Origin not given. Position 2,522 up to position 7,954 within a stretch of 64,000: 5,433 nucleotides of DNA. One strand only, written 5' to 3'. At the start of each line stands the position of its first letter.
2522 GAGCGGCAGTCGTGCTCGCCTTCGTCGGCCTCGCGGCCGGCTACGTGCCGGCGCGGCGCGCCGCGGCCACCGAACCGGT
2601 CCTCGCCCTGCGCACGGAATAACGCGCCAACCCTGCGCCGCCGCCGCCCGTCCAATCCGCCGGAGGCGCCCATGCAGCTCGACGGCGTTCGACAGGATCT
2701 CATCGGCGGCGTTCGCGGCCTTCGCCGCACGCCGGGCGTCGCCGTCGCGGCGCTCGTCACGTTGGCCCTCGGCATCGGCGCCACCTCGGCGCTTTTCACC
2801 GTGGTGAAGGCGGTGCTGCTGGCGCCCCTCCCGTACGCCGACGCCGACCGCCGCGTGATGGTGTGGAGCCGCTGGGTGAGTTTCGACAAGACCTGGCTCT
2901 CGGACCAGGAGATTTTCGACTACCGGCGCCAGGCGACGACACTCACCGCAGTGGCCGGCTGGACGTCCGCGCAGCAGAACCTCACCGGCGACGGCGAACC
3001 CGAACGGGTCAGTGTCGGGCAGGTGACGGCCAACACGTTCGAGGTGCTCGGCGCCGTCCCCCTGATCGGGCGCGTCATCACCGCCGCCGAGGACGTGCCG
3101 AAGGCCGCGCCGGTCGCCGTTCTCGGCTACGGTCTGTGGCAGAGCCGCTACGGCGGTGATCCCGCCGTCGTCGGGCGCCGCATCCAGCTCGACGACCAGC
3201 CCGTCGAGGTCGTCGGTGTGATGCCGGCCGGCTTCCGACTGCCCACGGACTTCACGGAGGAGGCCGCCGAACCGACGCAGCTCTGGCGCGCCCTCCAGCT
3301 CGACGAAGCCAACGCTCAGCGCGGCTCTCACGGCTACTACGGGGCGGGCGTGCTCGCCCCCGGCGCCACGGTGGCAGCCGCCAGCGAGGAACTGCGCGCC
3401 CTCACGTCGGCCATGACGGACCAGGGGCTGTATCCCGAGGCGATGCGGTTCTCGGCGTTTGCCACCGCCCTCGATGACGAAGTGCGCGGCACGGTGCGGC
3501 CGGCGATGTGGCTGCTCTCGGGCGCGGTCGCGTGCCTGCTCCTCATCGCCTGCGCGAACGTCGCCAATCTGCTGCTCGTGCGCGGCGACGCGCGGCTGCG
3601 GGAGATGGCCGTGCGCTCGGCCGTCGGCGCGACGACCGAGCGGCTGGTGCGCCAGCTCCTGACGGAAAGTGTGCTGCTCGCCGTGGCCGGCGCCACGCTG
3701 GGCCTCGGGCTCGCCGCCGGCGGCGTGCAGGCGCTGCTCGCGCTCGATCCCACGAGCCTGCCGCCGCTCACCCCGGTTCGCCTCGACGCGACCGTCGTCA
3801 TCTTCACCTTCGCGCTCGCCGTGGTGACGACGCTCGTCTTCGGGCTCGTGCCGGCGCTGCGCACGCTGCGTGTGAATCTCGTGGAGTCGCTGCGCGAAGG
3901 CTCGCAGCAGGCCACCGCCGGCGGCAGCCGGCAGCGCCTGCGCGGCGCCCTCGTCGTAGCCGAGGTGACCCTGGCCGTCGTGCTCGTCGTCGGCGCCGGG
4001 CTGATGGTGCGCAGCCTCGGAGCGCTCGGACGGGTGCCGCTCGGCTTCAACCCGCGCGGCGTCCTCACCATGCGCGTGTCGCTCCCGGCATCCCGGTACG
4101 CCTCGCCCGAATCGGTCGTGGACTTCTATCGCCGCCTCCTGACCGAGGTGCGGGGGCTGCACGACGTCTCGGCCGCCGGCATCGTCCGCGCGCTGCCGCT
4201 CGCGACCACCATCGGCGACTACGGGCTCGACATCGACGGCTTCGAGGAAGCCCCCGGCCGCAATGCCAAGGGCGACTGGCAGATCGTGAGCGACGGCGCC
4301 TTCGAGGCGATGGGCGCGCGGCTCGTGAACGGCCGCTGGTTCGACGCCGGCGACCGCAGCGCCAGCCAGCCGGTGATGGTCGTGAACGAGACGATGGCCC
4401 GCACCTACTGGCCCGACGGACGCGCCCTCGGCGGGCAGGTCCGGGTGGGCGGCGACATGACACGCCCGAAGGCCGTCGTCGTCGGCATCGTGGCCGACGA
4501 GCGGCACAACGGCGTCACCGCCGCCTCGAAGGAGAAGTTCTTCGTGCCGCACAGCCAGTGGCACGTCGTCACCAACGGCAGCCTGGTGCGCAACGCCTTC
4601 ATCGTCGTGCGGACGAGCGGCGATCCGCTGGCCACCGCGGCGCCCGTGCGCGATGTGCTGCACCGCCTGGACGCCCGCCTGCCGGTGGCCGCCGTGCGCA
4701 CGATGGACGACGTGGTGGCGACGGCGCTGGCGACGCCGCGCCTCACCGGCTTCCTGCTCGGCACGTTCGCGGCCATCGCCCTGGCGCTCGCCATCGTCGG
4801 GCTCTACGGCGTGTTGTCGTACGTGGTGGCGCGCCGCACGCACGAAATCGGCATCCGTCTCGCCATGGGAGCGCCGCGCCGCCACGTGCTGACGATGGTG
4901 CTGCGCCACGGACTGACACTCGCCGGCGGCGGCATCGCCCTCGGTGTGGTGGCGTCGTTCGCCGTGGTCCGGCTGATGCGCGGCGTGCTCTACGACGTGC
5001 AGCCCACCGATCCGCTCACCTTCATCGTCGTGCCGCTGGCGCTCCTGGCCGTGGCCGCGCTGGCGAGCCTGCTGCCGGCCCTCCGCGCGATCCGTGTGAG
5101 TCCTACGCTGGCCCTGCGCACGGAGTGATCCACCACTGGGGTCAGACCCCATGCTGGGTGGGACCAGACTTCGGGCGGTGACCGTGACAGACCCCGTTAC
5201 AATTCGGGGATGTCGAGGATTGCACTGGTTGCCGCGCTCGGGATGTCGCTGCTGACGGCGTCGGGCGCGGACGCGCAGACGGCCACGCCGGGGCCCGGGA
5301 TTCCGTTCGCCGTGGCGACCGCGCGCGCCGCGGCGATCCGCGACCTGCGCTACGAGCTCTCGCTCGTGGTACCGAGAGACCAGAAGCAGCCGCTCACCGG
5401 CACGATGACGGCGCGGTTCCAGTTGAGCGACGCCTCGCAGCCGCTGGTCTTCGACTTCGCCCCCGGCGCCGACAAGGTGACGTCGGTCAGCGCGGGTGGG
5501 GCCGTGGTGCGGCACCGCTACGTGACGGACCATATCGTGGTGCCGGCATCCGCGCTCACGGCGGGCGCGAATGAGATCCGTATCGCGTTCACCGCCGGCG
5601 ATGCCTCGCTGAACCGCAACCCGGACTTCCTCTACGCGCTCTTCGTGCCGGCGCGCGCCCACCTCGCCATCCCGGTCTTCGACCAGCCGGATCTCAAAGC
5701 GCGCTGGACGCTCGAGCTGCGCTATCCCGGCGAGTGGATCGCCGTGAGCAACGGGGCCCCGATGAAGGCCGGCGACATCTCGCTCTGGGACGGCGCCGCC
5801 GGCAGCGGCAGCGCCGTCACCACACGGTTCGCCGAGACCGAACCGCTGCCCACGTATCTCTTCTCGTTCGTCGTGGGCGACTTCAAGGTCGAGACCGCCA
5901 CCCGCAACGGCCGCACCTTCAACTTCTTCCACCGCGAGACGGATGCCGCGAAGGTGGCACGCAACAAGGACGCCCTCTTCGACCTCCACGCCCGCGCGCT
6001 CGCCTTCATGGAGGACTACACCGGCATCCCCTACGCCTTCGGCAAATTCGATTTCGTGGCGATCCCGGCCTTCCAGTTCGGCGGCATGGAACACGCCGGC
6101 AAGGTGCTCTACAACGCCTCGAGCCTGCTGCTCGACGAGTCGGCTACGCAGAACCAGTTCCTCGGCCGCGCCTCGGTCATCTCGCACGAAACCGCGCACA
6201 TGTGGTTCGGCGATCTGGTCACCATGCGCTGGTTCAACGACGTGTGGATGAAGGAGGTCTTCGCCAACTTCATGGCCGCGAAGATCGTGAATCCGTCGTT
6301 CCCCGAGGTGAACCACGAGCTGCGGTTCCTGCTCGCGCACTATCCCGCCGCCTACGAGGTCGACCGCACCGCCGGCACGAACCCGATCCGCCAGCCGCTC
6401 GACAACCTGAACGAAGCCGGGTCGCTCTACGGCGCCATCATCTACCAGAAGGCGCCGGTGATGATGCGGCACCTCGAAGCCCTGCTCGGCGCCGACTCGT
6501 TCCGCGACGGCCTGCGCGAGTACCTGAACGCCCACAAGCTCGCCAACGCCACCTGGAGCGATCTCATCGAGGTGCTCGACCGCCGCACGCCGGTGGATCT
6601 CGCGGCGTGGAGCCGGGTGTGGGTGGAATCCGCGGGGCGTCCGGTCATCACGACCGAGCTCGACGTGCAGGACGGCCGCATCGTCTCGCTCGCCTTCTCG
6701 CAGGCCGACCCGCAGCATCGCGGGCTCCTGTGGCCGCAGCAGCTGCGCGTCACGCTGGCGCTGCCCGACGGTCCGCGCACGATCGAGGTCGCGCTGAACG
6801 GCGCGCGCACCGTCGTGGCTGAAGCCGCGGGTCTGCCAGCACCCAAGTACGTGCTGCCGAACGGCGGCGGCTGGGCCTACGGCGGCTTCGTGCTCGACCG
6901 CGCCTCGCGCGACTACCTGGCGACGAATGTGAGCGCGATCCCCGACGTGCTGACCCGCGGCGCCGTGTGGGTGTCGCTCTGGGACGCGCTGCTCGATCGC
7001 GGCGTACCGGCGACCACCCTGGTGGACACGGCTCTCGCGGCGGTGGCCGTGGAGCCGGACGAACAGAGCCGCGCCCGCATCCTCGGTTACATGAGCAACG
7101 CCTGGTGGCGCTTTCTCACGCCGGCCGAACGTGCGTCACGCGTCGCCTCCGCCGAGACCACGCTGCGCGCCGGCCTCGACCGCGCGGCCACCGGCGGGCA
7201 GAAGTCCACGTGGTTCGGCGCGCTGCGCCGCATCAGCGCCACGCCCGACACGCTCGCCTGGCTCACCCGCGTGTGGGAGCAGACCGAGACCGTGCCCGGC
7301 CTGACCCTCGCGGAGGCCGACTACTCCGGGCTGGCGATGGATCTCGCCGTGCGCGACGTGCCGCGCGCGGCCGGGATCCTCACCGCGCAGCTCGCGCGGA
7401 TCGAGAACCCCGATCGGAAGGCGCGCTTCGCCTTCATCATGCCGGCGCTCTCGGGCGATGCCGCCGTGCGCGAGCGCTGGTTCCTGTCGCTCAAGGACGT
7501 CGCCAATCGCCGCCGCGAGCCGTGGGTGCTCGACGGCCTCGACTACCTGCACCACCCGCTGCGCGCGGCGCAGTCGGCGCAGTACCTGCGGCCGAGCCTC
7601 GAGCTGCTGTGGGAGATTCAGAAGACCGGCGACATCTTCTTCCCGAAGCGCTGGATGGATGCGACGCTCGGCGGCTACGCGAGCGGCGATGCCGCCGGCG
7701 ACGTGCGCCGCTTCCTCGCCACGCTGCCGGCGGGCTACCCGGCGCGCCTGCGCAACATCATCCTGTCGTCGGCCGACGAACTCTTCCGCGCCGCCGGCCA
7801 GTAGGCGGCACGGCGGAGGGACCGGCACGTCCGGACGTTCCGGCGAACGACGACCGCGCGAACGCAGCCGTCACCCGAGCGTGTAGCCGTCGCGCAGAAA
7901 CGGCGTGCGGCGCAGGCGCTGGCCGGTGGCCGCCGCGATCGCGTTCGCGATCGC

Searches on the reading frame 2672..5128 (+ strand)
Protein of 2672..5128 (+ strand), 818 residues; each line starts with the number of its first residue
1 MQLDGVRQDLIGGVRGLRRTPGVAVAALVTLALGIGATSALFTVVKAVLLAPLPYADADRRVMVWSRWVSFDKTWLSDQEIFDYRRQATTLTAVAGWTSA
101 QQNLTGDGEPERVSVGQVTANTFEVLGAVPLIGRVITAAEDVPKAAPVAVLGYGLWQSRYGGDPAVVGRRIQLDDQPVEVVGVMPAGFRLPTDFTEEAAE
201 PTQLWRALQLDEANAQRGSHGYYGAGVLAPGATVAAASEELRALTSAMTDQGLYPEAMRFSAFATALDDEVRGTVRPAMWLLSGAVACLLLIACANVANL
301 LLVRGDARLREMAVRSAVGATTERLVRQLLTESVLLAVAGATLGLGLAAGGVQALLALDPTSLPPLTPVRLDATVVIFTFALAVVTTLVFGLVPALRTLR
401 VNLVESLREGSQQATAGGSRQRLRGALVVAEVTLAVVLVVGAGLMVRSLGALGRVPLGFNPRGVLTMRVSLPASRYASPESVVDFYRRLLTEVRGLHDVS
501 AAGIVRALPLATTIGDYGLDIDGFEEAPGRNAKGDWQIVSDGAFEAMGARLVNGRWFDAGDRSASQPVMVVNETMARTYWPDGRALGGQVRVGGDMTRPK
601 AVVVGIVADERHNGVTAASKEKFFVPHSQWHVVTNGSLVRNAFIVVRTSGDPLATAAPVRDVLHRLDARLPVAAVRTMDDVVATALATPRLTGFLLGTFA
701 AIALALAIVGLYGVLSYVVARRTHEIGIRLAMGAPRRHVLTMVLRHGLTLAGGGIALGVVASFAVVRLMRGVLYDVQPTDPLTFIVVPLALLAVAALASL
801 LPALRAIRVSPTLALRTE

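Call 17: search_protein_families(library=pfam, proteins=[window:2672-5128:+], max_evalue=0.00001)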
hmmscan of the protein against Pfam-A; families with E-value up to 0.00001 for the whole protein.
window:2672-5128:+ (818 aa): 2 families
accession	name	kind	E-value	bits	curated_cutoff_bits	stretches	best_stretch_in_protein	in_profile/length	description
PF12704.14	MacB_PCD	-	9.8e-32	111.4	27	2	26-244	3-207/207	MacB-like periplasmic core domain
PF02687.27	FtsX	-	1.6e-28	99.6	25.5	2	698-811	2-120/120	FtsX-like permease C-terminal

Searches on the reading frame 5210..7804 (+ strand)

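Call 17: search_protein_families(library=pfam, proteins=[window:5210-7804:+], max_evalue=0.00001)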
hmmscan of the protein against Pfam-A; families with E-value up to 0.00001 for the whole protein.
window:5210-7804:+ (864 aa): 2 families
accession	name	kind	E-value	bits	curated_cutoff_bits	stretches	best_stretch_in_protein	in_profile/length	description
PF01433.26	Peptidase_M1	-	6.2e-53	180.1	27.7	1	258-465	4-212/218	Peptidase family M1 domain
PF17900.6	Peptidase_M1_N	-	1.3e-07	32.4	25.8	1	146-217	123-186/186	Peptidase M1 N-terminal domain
